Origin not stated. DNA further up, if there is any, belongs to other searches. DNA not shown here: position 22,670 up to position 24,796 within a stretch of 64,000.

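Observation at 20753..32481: Candidate undescribed system: sulfur-trafficking genes combined with radical-SAM and polyprenyl-linked glycosylation genes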

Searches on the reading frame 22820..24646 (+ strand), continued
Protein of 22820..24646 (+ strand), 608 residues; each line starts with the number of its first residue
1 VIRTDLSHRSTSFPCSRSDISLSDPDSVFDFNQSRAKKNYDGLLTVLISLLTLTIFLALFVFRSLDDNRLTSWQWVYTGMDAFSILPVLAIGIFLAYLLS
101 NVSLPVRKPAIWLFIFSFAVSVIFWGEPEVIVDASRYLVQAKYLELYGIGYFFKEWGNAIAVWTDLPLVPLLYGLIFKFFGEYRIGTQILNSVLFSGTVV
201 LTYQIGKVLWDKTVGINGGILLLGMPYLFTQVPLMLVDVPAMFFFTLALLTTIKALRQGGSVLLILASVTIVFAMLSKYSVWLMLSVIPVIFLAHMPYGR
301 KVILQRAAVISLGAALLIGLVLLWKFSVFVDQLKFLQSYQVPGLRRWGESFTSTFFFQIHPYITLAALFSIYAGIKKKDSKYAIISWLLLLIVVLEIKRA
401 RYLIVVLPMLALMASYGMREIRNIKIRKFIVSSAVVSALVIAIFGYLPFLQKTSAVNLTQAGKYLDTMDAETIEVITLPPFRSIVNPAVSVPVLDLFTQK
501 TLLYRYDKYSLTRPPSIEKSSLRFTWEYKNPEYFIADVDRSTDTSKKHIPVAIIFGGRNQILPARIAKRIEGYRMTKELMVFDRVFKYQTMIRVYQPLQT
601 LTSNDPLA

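Call 82: search_solved_structures(query=A7, max_evalue=1e-10, show_alignments=1)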
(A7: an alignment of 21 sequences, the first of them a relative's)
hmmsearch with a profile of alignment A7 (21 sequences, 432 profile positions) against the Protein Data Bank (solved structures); distinct sequences matched with E-value up to 1e-10: 18.
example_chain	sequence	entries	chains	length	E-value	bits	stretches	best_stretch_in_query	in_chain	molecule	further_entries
4dsg_A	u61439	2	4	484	4.1e-28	101.4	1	11-430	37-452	UDP-galactopyranose mutase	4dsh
4u8l_A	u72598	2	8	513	2.4e-27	98.8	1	10-326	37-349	UDP-galactopyranose mutase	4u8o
3ute_A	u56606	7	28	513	7.5e-27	97.2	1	10-326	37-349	UDP-galactopyranose mutase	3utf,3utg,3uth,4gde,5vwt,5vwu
3uka_A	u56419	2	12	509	1e-26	96.8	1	10-326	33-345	UDP-galactopyranose mutase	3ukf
3ukl_A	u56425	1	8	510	1e-26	96.8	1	10-326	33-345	UDP-galactopyranose mutase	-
3ukh_A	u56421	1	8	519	1.1e-26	96.7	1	10-326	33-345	UDP-galactopyranose mutase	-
4u8k_A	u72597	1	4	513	1.2e-26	96.5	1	10-326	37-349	UDP-galactopyranose mutase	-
4u8i_A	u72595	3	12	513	3.2e-26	95.1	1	10-326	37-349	UDP-galactopyranose mutase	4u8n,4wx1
3ukq_A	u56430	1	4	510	4.7e-26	94.6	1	10-326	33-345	UDP-galactopyranose mutase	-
3ukk_A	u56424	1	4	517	5.2e-26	94.5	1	10-326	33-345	UDP-galactopyranose mutase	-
3ukp_A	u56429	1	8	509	1.4e-25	93.1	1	10-325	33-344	UDP-galactopyranose mutase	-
4u8j_A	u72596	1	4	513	2.2e-25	92.4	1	10-326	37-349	UDP-galactopyranose mutase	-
5hhf_A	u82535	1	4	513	2.4e-25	92.3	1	10-326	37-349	UDP-galactopyranose mutase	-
4u8m_A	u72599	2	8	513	2.7e-25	92.1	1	10-326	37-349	UDP-galactopyranose mutase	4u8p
3hdq_A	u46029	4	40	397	5.9e-11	44.9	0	3-150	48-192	UDP-galactopyranose mutase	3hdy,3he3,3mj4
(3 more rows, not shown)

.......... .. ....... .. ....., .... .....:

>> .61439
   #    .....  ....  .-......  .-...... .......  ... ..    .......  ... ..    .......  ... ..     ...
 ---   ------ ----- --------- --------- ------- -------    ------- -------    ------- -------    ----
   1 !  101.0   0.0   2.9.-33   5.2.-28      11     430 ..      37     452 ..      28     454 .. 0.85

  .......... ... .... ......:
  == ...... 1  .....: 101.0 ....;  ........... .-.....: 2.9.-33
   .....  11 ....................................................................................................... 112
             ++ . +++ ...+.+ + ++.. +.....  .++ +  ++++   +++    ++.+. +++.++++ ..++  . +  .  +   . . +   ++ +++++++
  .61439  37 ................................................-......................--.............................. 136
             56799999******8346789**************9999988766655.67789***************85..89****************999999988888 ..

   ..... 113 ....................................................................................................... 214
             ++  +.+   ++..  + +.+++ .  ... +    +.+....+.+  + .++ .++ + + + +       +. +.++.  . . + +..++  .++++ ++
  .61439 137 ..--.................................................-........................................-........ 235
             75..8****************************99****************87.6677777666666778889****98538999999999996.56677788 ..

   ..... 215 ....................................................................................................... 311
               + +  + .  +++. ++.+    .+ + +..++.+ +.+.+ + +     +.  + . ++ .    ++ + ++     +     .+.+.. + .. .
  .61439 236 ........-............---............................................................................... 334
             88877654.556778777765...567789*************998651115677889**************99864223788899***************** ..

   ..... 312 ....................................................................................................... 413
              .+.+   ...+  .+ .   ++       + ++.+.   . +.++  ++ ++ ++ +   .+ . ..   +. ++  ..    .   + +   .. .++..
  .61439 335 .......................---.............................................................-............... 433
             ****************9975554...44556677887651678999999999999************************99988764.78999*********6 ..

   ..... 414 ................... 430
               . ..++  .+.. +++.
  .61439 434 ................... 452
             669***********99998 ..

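Call 96: search_protein_families(library=pfam, proteins=[L027:16556-17254:+, L027:17257-17532:+, L027:17587-18900:+, L057:4898-5785:+, L057:5813-6118:+, L057:10541-12718:+, L057:12721-14181:+, L055:14177-14653:+, L027:9667-10017:+, L035:11988-12875:+], max_evalue=0.001)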
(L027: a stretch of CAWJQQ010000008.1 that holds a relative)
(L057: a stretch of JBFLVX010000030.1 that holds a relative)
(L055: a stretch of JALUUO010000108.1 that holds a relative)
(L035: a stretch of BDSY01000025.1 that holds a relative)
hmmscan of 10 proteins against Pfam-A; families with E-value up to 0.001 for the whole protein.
L027:16556-17254:+ (232 aa): 0 families

L027:17257-17532:+ (91 aa): 0 families

L027:17587-18900:+ (437 aa): 1 family
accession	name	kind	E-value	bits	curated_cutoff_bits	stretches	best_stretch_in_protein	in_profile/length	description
PF07396.17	Porin_O_P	-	2.7e-12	47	20.9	1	98-436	16-369/370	Phosphate-selective porin O and P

L057:4898-5785:+ (295 aa): 6 families
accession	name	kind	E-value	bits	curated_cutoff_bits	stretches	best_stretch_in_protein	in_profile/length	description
PF22113.1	Mtrc-MtrF_II-IV_dom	-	8.7e-08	32.3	30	1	90-234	29-166/176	Outer membrane cytochrome MtrC/MtrF-like, domains II/IV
PF09699.15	Paired_CXXCH_1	-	3.8e-06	26.9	20.6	0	90-110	7-27/41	Doubled CXXCH motif (Paired_CXXCH_1)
PF14522.11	Cytochrome_C7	-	3.9e-05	23.8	24.8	0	223-233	12-22/67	Cytochrome c7 and related cytochrome c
PF13442.11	Cytochrome_CBB3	-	0.00034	21.3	27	0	138-152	11-25/68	Cytochrome C oxidase, cbb3-type, subunit III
PF13435.11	Cytochrome_C554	-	0.00061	21.1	20.8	1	39-103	1-62/84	Cytochrome c554 and c-prime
PF14537.11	Cytochrom_c3_2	-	0.00096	20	25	0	87-146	24-65/79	Cytochrome c3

L057:5813-6118:+ (101 aa): 0 families

L057:10541-12718:+ (725 aa): 3 families
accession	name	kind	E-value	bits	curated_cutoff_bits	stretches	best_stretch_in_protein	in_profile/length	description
PF02384.22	N6_Mtase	-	2.4e-30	106.3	20.4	1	378-651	6-237/311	N-6 DNA Methylase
PF13588.12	HSDR_N_2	-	3.1e-29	101.7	25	1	82-189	1-110/110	Type I restriction enzyme R protein N terminus (HSDR_N)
PF07669.17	Eco57I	-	1.5e-11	45.1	25.3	1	458-621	3-165/171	Eco57I restriction-modification methylase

L057:12721-14181:+ (486 aa): 2 families
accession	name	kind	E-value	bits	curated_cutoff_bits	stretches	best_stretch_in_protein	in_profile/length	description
PF01420.25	Methylase_S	-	8.8e-12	46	22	2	284-427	24-154/168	Type I restriction modification DNA specificity domain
PF12950.13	TaqI_C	-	0.00078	20.1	26.5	0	91-155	26-89/118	TaqI-like C-terminal specificity domain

L055:14177-14653:+ (158 aa): 1 family
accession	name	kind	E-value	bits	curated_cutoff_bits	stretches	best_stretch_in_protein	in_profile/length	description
PF00582.32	Usp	-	5.4e-26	92.3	24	1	5-158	1-141/141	Universal stress protein family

L027:9667-10017:+ (116 aa): 0 families

L035:11988-12875:+ (295 aa): 2 families
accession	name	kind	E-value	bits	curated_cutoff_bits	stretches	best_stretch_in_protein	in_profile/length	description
PF03466.25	LysR_substrate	-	3.3e-34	118.6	28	1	89-290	4-204/209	LysR substrate binding domain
PF00126.33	HTH_1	-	4e-19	68.8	26.6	1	3-62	1-60/60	Bacterial regulatory helix-turn-helix protein, lysR family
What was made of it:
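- An anion-type porin is present in the variant clusters (call 96).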
